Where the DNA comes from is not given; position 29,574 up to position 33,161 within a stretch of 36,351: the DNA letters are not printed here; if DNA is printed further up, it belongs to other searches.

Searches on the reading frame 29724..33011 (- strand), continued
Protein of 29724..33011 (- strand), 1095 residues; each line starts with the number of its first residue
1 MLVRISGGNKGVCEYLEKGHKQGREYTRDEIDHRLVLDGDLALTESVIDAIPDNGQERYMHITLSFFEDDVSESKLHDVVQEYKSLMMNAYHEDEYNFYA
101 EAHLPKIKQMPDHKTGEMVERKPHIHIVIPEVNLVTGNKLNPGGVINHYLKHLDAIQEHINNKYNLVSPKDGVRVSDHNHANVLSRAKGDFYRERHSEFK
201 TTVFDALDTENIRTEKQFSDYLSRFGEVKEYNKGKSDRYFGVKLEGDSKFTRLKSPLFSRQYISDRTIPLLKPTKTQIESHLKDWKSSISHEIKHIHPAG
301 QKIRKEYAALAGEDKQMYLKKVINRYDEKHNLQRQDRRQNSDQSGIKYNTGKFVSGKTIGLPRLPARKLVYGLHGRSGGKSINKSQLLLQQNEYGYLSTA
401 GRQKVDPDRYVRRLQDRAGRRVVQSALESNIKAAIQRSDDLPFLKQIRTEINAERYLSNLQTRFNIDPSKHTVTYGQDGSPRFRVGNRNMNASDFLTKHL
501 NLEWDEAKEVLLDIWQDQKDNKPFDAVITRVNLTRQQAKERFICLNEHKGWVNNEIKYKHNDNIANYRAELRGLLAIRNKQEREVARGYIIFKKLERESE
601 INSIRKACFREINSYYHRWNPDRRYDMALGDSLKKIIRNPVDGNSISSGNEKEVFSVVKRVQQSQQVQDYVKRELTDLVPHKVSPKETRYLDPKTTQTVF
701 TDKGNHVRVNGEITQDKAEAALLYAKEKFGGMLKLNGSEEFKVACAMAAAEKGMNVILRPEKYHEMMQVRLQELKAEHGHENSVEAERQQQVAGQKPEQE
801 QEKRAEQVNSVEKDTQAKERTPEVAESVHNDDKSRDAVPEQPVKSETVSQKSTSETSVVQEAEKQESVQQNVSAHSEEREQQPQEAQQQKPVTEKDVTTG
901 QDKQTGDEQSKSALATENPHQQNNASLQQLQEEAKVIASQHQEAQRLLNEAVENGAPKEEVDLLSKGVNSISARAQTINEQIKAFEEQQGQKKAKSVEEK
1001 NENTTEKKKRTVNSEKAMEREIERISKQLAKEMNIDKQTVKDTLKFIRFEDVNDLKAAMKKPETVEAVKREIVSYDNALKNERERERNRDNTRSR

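Call 13: search_dna_similar(query=window:29724-33011:-, collection=plasmids, mode=protein, max_rows=40, rows=spread)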
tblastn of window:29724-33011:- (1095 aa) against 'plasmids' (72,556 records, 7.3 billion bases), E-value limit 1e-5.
Records with a match: 1031; places in all: 1054; records where one place covers at least 80% of the query: 13.
Best place of each record, by identity: >=99% 6; 95-99% 4; 90-95% 1; <60% 1020.
By first word of the organism name: Escherichia 495; Pseudomonas 148; Salmonella 88; Acinetobacter 59; Klebsiella 34; Shigella 32; Vibrio 27; Arsenophonus 23; Xanthomonas 16; Burkholderia 12; and 40 more.
By predicted mobility (MOB-suite, as given by PLSDB): conjugative 733; non-mobilizable 156; mobilizable 142.
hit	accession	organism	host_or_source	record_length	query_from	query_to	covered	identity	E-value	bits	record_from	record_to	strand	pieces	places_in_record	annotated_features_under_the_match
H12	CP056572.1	Escherichia coli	culture,Wastewater influent sample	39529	1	1080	99%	99.7%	0e+0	2083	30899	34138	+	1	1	hypothetical protein | mobC: plasmid mobilization relaxosome protein MobC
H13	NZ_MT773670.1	Escherichia coli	-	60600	1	875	80%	39.5%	3e-169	560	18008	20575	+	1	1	LPD7 domain-containing protein | mobC: plasmid mobilization relaxosome protein MobC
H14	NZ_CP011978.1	Klebsiella pneumoniae DMC1097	-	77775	1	875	80%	39.2%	2e-171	566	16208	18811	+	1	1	LPD7 domain-containing protein | mobC: plasmid mobilization relaxosome protein MobC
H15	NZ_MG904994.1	Escherichia coli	pig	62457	1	776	71%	43.9%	0e+0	615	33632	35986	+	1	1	LPD7 domain-containing protein | DUF6290 family protein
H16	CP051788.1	Escherichia coli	cattle,feces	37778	1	776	71%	43.8%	0e+0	609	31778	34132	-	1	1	relaxase | relaxosome protein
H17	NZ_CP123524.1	Arsenophonus nasoniae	Nasonia vitripennis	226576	1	799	73%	42.3%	0e+0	613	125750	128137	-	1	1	LPD7 domain-containing protein | hypothetical protein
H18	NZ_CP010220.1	Escherichia coli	mouse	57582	1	811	74%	40.9%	7e-168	556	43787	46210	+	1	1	LPD7 domain-containing protein | mobC: plasmid mobilization relaxosome protein MobC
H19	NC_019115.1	Salmonella enterica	-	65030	1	811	74%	40.9%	3e-167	555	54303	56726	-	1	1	LPD7 domain-containing protein | mobC: plasmid mobilization relaxosome protein MobC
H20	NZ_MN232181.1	Escherichia coli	-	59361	1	811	74%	40.8%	3e-166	552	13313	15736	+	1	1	LPD7 domain-containing protein | mobC: plasmid mobilization relaxosome protein MobC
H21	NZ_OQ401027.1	Escherichia coli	-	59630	1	811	74%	40.7%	1e-165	550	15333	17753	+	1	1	LPD7 domain-containing protein | mobC: plasmid mobilization relaxosome protein MobC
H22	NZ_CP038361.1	Escherichia coli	-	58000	1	811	74%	40.6%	1e-166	553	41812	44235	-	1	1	LPD7 domain-containing protein | mobC: plasmid mobilization relaxosome protein MobC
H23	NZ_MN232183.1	Escherichia coli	-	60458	1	811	74%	40.6%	1e-165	550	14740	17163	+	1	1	LPD7 domain-containing protein | mobC: plasmid mobilization relaxosome protein MobC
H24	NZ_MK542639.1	Escherichia coli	Black kite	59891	1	811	74%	40.6%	1e-165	550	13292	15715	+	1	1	LPD7 domain-containing protein | mobC: plasmid mobilization relaxosome protein MobC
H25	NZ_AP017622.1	Escherichia coli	Bos taurus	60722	1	811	74%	40.6%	1e-165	550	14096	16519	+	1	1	LPD7 domain-containing protein | mobC: plasmid mobilization relaxosome protein MobC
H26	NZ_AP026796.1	Escherichia coli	Homo sapiens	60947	1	811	74%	40.6%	1e-165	550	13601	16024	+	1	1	LPD7 domain-containing protein | mobC: plasmid mobilization relaxosome protein MobC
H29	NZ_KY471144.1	Escherichia coli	-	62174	1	811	74%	40.6%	1e-165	550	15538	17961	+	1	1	LPD7 domain-containing protein | mobC: plasmid mobilization relaxosome protein MobC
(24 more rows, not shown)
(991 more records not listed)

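Call 20: get_annotated_region(hit=H16, flank=6000)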
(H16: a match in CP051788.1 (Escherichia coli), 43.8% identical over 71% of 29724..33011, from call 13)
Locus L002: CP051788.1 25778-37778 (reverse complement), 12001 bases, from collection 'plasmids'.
description: Escherichia coli O157:H7 strain FLT_2012I plasmid pFLT_2012I-3, complete sequence
organism: Escherichia coli (NCBI taxid 83334)
taxonomy: Bacteria; Pseudomonadota; Gammaproteobacteria; Enterobacterales; Enterobacteriaceae; Escherichia; Escherichia coli
host: -; source: cattle,feces; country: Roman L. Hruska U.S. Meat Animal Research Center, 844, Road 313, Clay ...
typing (MOB-suite, as given by PLSDB): conjugative; replicon IncX4; relaxase MOBP; mating-pair formation MPF_T
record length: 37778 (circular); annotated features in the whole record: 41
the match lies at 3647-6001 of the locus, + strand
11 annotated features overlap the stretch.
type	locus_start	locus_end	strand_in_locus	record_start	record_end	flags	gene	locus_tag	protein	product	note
CDS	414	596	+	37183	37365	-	-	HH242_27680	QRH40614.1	type II toxin-antitoxin system HicA family toxin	-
CDS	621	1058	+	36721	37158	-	-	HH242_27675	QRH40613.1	CopG family transcriptional regulator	-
CDS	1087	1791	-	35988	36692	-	-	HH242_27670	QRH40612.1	hypothetical protein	-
CDS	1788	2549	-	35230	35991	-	-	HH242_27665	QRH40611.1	conjugal transfer protein TraL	-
CDS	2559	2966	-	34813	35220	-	-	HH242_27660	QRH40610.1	hypothetical protein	-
CDS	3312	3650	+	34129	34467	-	-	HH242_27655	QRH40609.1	relaxosome protein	-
CDS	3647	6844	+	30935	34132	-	-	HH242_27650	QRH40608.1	relaxase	-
CDS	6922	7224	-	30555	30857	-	-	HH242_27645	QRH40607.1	hypothetical protein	-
CDS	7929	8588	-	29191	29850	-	-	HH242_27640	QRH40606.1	peptidyl-arginine deiminase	-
CDS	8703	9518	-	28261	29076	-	-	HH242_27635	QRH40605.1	phage integrase family protein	-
CDS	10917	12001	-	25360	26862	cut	-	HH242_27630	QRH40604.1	hypothetical protein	-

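Call 21: get_annotated_region(hit=H29, flank=4000)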
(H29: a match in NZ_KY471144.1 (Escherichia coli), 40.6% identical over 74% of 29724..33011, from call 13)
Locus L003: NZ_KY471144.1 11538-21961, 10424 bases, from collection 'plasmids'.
description: Escherichia coli strain EC006 plasmid pEC006, complete sequence
organism: Escherichia coli (NCBI taxid 562)
taxonomy: Bacteria; Pseudomonadota; Gammaproteobacteria; Enterobacterales; Enterobacteriaceae; Escherichia; Escherichia coli
host: -; source: -; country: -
typing (MOB-suite, as given by PLSDB): conjugative; replicon IncI2; relaxase MOBP; mating-pair formation MPF_T
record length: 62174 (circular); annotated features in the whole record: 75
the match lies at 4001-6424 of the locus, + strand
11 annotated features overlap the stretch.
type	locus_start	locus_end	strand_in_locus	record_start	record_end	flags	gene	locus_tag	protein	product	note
CDS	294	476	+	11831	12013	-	-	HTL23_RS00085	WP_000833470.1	type II toxin-antitoxin system HicA family toxin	-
CDS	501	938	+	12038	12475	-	-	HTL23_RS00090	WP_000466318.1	type II toxin-antitoxin system HicB family antitoxin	-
CDS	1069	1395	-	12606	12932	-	-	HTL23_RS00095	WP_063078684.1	hypothetical protein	-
CDS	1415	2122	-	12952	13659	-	-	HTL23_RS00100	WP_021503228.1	hypothetical protein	-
CDS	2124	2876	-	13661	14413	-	-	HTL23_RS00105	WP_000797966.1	conjugal transfer protein TraL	-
CDS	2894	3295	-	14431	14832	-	-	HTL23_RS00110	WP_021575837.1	hypothetical protein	-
CDS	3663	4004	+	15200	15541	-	mobC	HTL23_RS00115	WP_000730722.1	plasmid mobilization relaxosome protein MobC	-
CDS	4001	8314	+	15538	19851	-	-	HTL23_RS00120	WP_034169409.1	LPD7 domain-containing protein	-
CDS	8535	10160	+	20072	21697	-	-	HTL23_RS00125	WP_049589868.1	phosphoethanolamine--lipid A transferase MCR-1.1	-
predicted_resistance_gene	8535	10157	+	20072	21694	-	mcr-1.1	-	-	phosphoethanolamine--lipid A transferase MCR-1.1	predicted by amrfinderplus; class COLISTIN; identity 100.0%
CDS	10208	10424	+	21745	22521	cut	-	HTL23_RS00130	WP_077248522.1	PAP2 family protein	-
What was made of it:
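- On MOBP6 subfamily (IncI2-type relaxases): The query is 40.6% identical over aa 1-811 to IncI2 plasmid relaxases (calls 13, 21).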

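Call 39: predict_structure(alignment_id=A2)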
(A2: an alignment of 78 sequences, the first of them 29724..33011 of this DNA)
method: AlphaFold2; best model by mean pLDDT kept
length: 1095 residues; sequences in the alignment: 78
mean_pLDDT: 70.1   pTM: 0.36
mean pLDDT of the five models: 70.1, 68.8, 66.5, 66.1, 65.8
residues with pLDDT >= 90: 202; 70-90: 515; 50-70: 82; < 50: 296
segments of 3 or more residues with pLDDT < 50: 173-191, 335-437, 639-642, 780-922, 994-1013, 1091-1095
pLDDT, mean of each block of 10 residues (from residue 1): 67 82 71 92 91 84 86 93 93 93 88 75 91 87 67 89 83 45 42 69 84 87 89 80 87 81 70 83 91 88 91 89 90 50 30 31 41 36 39 36 36 36 41 50 83 91 81 87 90 91 85 90 75 78 86 91 90 81 82 86 86 76 62 70 72 57 80 80 79 81 82 81 87 84 89 85 88 74 35 31 29 29 29 27 27 25 28 29 28 29 29 33 67 90 92 87 93 88 77 45 38 66 91 91 86 85 88 90 72 42
secondary structure, 60 per line:
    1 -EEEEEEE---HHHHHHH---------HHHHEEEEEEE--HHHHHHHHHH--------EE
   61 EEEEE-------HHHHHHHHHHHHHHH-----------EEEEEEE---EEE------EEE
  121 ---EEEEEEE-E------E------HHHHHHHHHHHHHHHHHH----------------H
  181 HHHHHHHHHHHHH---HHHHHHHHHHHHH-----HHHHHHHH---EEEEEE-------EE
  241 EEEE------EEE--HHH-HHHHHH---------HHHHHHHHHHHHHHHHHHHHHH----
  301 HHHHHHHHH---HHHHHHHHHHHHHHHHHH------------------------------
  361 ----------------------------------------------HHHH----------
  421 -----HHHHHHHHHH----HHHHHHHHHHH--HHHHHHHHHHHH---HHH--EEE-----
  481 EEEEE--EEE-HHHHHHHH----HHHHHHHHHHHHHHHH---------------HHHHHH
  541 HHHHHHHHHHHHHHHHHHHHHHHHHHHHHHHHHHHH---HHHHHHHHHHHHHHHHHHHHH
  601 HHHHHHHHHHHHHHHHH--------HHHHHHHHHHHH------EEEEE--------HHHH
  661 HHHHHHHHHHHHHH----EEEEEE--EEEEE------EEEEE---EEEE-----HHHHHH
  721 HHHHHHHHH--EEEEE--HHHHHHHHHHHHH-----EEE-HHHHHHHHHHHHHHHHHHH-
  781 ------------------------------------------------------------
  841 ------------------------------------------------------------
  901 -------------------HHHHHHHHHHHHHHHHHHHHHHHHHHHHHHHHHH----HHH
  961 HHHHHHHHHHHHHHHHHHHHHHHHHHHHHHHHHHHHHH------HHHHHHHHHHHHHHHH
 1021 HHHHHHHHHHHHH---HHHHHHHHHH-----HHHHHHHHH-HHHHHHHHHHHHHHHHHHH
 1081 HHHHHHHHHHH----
elements in order (helices of 4 or more, strands of 3 or more residues): E2-8 H12-18 H28-31 E32-38 H41-50 E59-65 H73-87 E99-105 E109-111 E118-120 E124-130 H146-163 H180-193 H197-209 H215-222 E226-231 E239-244 E251-253 H260-265 H275-296 H301-309 H313-330 H407-410 H426-435 H440-450 H453-464 E473-475 E481-485 E488-490 H492-499 H504-519 H535-576 H580-617 H626-637 E644-648 H657-674 E679-684 E687-691 E698-702 E706-709 H715-729 E732-736 H739-751 E757-759 H761-779 H920-953 H958-998 H1005-1033 H1037-1046 H1052-1060 H1062-1091
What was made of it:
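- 32022..33011 (-): N-terminal HUH relaxase domain (aa 1-330). AF2 gives a confident alpha/beta fold (call 39).
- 31701..32009 (-): Internal predicted disordered region (aa 335-437). AF2 pLDDT is 30-41 with almost no secondary structure (call 39).
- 30246..30674 (-): Acidic Q/E/S-rich disordered linker (aa 780-922). The equally shallowly aligned C-terminal module scores about 90, so alignment depth does not explain the low score (call 39).
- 29739..29999 (-): C-terminal small helical bundle (aa 1005-1091). AF2 helices 1005-1033, 1037-1046, 1052-1060 and 1062-1091 have pLDDT 85-93 (call 39).
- On Intrinsically disordered region: For aa 780-922, pLDDT is 25-35 with no secondary structure (call 39).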

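Call 48: search_protein_families(library=pfam, proteins=[P0020, P0035, P0105, P0012, P0059, L003:4001-8314:+, P0102], max_evalue=0.01)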
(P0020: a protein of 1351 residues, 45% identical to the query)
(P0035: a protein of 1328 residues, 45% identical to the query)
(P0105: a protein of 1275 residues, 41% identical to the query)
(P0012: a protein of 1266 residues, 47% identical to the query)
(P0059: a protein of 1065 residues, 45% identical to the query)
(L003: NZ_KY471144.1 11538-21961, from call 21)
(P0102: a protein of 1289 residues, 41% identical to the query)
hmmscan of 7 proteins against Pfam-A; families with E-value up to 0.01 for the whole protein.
P0020 (1351 aa): 3 families
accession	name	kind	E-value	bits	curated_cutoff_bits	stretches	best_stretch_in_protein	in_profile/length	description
PF18821.6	LPD7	-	1.7e-15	57.2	27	1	694-772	9-83/92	Large polyvalent protein-associated domain 7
PF00894.24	Luteo_coat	-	0.00023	21.5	23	0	1039-1066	34-61/138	Luteovirus coat protein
PF18401.7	Thioredoxin_13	-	0.00035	20.9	26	0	1107-1168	8-69/136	Thioredoxin-like domain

P0035 (1328 aa): 2 families
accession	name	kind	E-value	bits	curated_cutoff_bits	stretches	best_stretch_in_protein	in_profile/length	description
PF18821.6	LPD7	-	7.5e-16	58.3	27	1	693-776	9-86/92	Large polyvalent protein-associated domain 7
PF03432.20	Relaxase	-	4.4e-05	24.2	24.6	1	54-168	40-132/132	MobA/VirD2-like, nuclease domain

P0105 (1275 aa): 2 families
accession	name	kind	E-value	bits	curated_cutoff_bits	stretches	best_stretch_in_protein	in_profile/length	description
PF18821.6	LPD7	-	2.7e-14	53.3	27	1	690-774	10-89/92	Large polyvalent protein-associated domain 7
PF03432.20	Relaxase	-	0.00076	20.2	24.6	1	54-167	40-131/132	MobA/VirD2-like, nuclease domain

P0012 (1266 aa): 2 families
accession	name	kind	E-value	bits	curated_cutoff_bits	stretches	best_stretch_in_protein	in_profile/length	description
PF18821.6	LPD7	-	5e-17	62.1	27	1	691-778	5-88/92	Large polyvalent protein-associated domain 7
PF03432.20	Relaxase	-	0.00032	21.4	24.6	1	53-166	39-132/132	MobA/VirD2-like, nuclease domain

P0059 (1065 aa): 3 families
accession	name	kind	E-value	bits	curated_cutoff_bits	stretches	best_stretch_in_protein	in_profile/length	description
PF18821.6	LPD7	-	1.1e-14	54.6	27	1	692-776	9-88/92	Large polyvalent protein-associated domain 7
PF03432.20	Relaxase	-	8.2e-07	29.8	24.6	1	53-150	39-120/132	MobA/VirD2-like, nuclease domain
PF19241.4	DUF5891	-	0.0044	17.4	27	1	521-598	48-117/198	Family of unknown function (DUF5891)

L003:4001-8314:+ (1437 aa): 2 families
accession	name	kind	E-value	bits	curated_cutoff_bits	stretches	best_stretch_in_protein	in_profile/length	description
PF18821.6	LPD7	-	2.4e-14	53.5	27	1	691-775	10-89/92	Large polyvalent protein-associated domain 7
PF03432.20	Relaxase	-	0.0076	17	24.6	1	53-142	38-111/132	MobA/VirD2-like, nuclease domain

P0102 (1289 aa): 4 families
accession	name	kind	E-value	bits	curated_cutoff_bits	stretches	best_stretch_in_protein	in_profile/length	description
PF18974.5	DUF5710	-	4.4e-17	62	26.5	1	897-939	2-44/44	Domain of unknown function (DUF5710)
PF18821.6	LPD7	-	1.6e-14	54.1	27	1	695-783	7-90/92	Large polyvalent protein-associated domain 7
PF03432.20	Relaxase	-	2.6e-07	31.4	24.6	1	54-159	40-127/132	MobA/VirD2-like, nuclease domain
PF23153.1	Aip3p_Bud6_N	-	0.0084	16.8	27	0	43-111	26-94/109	Aip3p/Bud6 N-terminal domain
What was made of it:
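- On MobA/VirD2-like HUH relaxase (Pfam PF03432, MOBP-type): Clear homologues pass: P0059 at 29.8 and P0102 at 31.4 bits (call 48).
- Closest known: IncI2. Same: They also share the overlapping RHH accessory gene, and the core ends at the same point (calls 13, 20, 21, 48).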
